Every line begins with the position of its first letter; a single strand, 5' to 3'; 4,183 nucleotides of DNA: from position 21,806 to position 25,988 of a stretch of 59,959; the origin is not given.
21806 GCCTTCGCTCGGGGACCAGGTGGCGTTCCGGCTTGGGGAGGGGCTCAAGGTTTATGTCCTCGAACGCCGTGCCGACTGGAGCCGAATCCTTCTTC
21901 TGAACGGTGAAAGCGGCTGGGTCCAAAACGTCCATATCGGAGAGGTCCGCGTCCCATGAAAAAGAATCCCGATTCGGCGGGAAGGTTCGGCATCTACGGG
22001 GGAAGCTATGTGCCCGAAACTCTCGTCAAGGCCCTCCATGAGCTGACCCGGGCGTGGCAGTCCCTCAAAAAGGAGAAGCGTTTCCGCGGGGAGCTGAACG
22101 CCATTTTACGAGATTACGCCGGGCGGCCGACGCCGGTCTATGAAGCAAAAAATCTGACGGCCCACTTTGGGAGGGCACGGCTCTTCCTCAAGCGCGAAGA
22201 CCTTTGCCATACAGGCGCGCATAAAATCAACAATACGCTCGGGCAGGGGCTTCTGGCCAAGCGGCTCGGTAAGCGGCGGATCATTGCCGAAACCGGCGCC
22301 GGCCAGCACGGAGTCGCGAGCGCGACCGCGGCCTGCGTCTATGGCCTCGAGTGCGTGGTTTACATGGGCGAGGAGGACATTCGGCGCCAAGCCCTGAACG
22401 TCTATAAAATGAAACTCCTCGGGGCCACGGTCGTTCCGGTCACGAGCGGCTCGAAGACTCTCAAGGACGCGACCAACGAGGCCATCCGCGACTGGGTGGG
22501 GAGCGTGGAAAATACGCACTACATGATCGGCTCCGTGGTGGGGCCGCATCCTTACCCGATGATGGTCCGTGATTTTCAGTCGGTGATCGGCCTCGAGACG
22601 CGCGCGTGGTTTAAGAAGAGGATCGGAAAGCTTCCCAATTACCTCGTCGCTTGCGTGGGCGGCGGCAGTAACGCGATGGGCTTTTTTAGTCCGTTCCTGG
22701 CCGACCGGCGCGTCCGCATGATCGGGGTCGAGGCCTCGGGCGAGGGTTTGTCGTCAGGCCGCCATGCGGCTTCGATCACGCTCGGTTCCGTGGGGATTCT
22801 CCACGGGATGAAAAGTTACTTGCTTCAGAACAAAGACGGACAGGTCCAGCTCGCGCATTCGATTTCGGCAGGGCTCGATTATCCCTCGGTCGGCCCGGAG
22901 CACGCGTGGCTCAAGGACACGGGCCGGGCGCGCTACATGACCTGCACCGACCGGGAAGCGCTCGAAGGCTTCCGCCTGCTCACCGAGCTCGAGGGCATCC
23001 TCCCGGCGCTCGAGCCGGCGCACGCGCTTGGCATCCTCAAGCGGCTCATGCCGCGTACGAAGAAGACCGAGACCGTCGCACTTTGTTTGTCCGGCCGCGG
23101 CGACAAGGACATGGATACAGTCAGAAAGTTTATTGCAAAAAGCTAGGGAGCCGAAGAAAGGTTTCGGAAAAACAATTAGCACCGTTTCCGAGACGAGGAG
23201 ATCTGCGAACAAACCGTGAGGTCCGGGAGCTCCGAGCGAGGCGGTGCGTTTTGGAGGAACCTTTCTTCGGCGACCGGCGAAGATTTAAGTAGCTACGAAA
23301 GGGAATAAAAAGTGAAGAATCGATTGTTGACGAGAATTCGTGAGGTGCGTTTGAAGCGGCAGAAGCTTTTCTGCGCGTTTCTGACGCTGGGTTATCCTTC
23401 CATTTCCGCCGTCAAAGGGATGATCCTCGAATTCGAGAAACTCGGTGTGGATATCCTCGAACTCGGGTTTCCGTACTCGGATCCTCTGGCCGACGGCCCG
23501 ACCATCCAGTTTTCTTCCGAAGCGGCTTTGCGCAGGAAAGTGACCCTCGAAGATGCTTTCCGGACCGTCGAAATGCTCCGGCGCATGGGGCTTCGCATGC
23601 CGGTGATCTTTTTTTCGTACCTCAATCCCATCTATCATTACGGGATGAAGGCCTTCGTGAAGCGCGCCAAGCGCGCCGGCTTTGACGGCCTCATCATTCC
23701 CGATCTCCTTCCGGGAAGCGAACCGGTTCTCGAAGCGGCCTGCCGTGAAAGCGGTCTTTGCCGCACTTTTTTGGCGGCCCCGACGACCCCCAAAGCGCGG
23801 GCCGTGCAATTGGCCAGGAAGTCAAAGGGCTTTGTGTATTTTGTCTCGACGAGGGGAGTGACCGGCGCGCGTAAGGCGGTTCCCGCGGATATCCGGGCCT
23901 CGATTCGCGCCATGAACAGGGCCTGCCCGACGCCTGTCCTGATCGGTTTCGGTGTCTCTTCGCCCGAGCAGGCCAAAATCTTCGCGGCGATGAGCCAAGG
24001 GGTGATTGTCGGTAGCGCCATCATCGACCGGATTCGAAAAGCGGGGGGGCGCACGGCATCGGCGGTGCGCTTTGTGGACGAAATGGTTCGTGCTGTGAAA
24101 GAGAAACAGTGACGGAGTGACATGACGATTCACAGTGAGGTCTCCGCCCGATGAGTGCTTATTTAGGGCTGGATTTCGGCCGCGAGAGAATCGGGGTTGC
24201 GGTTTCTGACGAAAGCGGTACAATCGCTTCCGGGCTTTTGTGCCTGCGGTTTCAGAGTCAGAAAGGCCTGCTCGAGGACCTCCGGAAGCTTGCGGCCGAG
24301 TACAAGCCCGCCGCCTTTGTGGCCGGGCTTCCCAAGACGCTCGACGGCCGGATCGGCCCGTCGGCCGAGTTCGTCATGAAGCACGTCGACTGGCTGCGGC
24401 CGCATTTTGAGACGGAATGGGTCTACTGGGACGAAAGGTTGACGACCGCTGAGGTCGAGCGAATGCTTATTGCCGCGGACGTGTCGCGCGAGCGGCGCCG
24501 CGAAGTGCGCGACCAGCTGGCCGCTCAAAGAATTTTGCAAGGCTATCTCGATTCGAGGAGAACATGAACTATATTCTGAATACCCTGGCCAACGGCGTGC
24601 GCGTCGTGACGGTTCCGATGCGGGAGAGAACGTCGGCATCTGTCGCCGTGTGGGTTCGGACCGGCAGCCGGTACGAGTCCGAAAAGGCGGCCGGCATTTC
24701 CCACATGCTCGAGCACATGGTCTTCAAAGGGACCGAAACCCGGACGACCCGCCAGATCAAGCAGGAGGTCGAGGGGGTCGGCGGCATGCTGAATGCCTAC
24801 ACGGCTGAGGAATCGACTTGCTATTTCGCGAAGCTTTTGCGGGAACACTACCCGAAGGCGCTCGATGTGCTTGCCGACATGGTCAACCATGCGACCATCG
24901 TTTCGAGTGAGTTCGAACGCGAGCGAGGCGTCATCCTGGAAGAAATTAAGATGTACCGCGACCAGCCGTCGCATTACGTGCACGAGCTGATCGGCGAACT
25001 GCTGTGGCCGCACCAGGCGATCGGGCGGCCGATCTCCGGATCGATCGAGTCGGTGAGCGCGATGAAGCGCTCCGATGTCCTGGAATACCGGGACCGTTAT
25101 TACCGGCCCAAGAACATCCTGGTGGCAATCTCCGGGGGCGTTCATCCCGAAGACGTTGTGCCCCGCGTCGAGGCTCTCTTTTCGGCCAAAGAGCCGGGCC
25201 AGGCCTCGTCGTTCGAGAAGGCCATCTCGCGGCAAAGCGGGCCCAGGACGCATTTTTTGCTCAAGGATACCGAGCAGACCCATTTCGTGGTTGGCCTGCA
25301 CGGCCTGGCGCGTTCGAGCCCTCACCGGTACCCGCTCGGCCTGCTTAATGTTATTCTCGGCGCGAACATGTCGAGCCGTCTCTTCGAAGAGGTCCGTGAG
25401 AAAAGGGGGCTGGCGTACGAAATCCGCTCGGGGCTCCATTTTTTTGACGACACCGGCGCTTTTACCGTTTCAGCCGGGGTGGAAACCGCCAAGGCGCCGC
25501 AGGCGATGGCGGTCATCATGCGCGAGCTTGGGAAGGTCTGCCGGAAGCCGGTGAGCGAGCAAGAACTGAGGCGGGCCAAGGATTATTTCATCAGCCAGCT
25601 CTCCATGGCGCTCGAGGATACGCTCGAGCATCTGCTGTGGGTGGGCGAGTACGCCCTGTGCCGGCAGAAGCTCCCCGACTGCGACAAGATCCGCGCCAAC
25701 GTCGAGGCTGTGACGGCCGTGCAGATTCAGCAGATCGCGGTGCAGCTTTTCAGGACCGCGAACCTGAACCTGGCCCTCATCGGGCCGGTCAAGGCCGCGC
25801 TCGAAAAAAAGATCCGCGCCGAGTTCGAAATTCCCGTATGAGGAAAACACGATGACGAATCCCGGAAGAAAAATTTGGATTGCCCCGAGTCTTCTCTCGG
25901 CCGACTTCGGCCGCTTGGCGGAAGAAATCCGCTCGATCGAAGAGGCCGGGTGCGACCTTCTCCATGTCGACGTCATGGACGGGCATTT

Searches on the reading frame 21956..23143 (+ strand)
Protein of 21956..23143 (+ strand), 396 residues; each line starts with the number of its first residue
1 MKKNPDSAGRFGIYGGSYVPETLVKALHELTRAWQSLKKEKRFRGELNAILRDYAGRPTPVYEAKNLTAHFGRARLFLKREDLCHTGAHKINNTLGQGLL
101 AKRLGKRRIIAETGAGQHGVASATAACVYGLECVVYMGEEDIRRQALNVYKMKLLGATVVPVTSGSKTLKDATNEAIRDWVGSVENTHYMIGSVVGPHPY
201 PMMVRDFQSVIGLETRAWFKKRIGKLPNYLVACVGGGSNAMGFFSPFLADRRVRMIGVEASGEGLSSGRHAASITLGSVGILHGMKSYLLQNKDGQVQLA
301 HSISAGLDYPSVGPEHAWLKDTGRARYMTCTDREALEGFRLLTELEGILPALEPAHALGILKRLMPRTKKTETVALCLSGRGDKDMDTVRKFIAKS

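Call 69: search_protein_families(library=pfam, proteins=[window:21956-23143:+], max_evalue=0.01)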
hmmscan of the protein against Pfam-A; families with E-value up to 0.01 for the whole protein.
window:21956-23143:+ (396 aa): 1 family
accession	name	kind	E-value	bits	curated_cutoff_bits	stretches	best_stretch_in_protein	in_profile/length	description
PF00291.31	PALP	-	2.4e-38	132.6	35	1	55-380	4-295/295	Pyridoxal-phosphate dependent enzyme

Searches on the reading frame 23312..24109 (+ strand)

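Call 7: search_protein_families(library=pfam, proteins=[window:23312-24109:+], max_evalue=0.01)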
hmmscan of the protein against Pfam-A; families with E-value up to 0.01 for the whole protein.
window:23312-24109:+ (266 aa): 1 family
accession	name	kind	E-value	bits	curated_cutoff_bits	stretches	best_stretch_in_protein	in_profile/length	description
PF00290.26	Trp_syntA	-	3e-74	249.7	27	1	13-264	5-256/259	Tryptophan synthase alpha chain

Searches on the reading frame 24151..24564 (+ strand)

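Call 7: search_protein_families(library=pfam, proteins=[window:24151-24564:+], max_evalue=0.01)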
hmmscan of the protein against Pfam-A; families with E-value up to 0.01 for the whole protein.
window:24151-24564:+ (138 aa): 1 family
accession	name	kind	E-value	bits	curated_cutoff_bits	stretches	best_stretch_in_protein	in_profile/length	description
PF03652.20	RuvX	-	7.6e-37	127.1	29.2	1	4-135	3-134/134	Holliday junction resolvase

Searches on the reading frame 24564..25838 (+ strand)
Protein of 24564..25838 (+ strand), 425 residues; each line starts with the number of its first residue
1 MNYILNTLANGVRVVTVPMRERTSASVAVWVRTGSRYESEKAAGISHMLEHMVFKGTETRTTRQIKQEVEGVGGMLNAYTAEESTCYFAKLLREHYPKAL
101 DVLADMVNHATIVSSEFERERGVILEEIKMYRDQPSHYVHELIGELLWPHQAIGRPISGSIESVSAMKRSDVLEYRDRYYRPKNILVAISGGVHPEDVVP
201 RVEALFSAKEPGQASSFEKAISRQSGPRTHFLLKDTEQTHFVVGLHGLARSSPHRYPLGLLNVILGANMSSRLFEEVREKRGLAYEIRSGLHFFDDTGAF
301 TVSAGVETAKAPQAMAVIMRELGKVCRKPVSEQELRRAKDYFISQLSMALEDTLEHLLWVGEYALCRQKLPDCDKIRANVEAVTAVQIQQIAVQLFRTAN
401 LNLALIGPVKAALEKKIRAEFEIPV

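Call 7: search_protein_families(library=pfam, proteins=[window:24564-25838:+], max_evalue=0.01)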
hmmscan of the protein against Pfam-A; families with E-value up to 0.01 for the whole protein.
window:24564-25838:+ (425 aa): 2 families
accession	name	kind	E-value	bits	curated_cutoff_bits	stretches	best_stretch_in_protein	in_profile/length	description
PF00675.25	Peptidase_M16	-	3.8e-41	140.9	22.3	1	14-158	2-146/149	Insulinase (Peptidase family M16)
PF05193.26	Peptidase_M16_C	-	2.8e-38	132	23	1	168-340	3-179/181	Peptidase M16 inactive domain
